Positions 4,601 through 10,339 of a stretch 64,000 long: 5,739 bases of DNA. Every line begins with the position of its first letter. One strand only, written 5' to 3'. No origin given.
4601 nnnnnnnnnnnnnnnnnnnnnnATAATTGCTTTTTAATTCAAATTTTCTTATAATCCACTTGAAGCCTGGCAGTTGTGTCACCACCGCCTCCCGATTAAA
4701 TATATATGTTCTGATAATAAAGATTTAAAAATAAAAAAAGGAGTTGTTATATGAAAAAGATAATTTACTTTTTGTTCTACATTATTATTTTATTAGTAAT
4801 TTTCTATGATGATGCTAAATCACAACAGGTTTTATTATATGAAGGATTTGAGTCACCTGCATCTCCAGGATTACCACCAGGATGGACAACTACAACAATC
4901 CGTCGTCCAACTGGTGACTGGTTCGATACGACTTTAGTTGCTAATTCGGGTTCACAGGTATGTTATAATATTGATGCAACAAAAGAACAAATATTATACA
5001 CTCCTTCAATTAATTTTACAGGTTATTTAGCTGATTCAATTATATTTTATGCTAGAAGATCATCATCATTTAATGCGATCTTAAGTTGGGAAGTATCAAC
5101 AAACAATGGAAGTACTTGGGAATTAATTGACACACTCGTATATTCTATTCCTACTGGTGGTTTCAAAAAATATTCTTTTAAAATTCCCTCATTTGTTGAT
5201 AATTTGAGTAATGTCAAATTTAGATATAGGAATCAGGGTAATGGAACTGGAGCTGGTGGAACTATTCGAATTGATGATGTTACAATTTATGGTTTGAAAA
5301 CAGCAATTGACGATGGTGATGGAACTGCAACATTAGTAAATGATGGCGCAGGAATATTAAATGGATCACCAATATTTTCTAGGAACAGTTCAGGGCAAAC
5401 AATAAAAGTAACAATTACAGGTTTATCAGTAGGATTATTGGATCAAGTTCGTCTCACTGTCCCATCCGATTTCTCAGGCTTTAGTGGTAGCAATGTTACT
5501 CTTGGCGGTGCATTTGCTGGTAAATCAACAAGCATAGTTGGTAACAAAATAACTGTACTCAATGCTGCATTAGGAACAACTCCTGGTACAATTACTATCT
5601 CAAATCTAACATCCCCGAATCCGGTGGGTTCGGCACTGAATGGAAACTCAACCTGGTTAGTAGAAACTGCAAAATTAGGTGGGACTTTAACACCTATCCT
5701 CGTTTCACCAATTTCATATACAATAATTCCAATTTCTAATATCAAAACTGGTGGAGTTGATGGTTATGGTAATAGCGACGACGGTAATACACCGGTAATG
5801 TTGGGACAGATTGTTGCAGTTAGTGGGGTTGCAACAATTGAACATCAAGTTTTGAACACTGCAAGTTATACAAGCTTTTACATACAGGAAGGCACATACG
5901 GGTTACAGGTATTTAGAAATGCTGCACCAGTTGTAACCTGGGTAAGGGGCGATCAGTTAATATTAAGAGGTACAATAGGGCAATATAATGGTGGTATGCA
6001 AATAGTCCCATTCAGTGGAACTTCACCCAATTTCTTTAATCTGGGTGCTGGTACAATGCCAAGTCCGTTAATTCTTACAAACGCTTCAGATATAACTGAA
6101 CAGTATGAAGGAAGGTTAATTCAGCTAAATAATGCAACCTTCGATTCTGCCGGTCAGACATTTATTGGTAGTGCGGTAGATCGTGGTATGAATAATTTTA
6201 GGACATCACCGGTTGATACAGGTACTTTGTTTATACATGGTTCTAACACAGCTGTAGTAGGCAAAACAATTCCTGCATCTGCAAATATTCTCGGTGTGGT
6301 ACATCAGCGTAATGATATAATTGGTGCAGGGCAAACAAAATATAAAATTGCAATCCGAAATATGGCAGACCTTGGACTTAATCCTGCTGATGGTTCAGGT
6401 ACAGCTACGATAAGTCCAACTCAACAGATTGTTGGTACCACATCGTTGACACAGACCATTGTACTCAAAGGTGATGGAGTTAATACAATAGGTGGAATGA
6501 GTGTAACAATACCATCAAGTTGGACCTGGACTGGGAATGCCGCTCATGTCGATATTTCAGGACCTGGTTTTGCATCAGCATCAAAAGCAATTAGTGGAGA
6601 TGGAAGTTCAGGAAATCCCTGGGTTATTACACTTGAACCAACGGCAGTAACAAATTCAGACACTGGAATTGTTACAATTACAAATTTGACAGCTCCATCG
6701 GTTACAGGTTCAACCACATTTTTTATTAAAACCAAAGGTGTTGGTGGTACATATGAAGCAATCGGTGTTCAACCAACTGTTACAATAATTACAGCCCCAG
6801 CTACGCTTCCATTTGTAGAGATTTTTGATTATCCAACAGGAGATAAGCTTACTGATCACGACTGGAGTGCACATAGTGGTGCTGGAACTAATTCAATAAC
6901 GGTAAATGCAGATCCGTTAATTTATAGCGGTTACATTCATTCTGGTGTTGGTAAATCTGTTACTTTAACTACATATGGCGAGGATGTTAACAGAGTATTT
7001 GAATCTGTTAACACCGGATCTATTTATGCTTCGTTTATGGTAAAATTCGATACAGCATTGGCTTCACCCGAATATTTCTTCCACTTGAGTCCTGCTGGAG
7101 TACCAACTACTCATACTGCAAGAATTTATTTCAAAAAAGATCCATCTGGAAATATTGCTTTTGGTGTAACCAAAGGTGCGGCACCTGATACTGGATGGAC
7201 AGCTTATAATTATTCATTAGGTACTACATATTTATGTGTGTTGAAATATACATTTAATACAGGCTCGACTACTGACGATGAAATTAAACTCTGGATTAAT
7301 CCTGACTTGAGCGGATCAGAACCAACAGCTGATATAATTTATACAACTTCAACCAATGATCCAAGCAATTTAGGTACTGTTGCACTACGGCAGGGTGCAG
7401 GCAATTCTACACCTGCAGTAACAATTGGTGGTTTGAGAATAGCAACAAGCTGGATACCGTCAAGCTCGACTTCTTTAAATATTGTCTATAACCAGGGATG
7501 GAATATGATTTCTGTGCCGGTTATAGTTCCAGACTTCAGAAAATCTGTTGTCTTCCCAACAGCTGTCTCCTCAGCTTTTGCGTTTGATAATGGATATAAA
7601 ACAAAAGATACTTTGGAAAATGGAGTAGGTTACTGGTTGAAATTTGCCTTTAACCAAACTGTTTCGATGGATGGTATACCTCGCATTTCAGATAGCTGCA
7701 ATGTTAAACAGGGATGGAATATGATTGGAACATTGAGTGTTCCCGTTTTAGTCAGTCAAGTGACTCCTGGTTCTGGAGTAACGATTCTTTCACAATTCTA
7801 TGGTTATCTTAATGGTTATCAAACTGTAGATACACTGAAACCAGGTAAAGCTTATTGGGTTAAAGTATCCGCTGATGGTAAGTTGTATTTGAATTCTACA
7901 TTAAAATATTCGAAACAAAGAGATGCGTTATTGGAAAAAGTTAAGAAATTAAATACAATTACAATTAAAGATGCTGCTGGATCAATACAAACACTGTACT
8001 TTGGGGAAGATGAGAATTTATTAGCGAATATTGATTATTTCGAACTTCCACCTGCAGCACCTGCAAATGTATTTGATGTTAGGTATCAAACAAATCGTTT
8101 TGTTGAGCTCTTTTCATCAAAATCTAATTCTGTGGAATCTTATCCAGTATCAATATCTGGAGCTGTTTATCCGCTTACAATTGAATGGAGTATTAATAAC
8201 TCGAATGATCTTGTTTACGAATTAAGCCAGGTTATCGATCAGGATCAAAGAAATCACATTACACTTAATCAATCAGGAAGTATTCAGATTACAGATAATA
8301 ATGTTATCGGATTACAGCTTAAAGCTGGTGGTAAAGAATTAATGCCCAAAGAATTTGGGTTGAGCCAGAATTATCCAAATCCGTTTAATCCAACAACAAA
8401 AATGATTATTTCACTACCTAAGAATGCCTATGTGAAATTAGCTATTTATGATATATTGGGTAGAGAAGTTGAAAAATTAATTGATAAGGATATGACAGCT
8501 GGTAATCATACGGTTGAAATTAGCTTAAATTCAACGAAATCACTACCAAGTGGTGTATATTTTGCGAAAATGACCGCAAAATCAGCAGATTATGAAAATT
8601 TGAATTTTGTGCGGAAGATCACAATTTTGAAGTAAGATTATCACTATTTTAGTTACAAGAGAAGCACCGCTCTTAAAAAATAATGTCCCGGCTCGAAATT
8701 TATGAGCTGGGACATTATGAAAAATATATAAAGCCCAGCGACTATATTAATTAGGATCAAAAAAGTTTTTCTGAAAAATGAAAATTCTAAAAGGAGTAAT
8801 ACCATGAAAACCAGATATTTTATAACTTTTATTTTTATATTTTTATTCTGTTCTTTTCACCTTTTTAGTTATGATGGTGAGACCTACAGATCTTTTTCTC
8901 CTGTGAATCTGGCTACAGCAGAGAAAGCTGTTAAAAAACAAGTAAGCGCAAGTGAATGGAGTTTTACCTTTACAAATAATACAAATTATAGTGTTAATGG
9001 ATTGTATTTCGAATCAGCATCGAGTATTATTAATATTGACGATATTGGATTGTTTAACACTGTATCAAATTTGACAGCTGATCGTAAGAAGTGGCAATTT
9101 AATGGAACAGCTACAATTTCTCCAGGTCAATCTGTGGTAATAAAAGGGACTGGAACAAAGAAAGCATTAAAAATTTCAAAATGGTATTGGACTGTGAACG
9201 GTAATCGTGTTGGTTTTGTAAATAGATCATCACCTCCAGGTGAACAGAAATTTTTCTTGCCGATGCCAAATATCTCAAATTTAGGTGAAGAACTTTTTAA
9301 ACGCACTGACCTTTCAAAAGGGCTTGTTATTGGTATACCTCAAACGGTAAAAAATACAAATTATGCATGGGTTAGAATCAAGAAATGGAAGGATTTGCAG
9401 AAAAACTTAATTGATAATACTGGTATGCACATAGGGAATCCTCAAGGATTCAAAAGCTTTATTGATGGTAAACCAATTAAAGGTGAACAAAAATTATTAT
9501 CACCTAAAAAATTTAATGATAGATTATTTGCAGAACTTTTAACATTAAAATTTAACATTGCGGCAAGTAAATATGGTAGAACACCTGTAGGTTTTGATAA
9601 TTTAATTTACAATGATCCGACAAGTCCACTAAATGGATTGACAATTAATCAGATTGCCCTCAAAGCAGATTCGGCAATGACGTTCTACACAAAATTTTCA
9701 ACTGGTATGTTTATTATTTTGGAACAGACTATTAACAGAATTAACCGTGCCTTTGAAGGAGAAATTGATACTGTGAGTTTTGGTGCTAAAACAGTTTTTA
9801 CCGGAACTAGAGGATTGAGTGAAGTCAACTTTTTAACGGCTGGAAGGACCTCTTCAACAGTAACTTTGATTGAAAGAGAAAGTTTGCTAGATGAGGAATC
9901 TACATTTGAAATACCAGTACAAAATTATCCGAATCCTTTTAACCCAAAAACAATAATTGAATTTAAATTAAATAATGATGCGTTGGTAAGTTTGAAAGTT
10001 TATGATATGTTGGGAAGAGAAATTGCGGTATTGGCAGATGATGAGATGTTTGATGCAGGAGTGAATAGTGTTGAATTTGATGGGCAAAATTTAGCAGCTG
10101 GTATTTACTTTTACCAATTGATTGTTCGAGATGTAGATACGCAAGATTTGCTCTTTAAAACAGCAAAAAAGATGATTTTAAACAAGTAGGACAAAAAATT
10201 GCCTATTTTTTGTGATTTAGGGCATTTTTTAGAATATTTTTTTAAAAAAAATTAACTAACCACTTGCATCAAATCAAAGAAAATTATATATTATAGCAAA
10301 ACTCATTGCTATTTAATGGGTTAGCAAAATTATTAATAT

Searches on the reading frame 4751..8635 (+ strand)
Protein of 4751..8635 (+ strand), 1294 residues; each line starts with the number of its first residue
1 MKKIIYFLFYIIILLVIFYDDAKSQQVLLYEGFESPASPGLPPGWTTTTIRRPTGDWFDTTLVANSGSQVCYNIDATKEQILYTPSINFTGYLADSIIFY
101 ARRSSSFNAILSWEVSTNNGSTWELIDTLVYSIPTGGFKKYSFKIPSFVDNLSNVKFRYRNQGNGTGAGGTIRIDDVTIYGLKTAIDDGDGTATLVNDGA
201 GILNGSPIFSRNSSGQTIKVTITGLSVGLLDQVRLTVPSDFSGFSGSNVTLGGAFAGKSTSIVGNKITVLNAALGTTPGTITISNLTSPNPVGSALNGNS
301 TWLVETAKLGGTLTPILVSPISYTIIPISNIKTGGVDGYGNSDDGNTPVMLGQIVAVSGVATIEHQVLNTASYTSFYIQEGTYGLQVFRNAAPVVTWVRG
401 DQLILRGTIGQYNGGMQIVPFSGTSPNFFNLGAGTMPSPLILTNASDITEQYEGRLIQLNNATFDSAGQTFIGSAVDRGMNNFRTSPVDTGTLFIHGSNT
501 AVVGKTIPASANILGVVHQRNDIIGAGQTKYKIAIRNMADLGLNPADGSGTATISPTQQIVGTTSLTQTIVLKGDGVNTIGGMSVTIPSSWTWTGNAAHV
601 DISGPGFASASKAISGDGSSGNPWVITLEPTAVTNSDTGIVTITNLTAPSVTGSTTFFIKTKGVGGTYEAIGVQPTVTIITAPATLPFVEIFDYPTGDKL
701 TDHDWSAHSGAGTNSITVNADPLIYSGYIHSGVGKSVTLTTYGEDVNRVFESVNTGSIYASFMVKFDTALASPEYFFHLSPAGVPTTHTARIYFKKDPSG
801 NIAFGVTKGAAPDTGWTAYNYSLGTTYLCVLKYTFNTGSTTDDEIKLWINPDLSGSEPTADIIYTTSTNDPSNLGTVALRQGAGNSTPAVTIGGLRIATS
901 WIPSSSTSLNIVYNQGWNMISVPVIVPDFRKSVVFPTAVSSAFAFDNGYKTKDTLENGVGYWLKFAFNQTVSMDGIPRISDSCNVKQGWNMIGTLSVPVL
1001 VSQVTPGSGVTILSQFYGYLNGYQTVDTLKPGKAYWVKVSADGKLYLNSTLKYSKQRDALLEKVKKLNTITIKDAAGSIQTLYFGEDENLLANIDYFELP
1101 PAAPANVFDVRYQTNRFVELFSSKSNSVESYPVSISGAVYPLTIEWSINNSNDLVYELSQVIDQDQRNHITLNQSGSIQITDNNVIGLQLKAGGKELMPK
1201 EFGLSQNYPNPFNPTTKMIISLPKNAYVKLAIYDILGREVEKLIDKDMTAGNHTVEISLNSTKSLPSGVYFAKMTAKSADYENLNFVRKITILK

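Call 53: search_protein_families(library=pfam, proteins=[window:4751-8635:+], max_evalue=0.00001)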
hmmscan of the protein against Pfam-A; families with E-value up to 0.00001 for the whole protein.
window:4751-8635:+ (1294 aa): 2 families
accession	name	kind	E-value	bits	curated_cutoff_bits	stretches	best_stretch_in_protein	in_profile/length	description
PF18942.5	DUF5689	-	4.3e-08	33.7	28.6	1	344-540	15-216/217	Family of unknown function (DUF5689)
PF18962.6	Por_Secre_tail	-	2.6e-07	31.3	27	1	1208-1279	2-67/75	Secretion system C-terminal sorting domain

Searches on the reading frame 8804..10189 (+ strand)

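Call 53: search_protein_families(library=pfam, proteins=[window:8804-10189:+], max_evalue=0.00001)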
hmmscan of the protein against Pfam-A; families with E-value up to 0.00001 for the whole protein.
window:8804-10189:+ (461 aa): 1 family
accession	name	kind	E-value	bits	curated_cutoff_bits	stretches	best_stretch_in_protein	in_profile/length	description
PF18962.6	Por_Secre_tail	-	2.1e-08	34.8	27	1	375-439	2-62/75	Secretion system C-terminal sorting domain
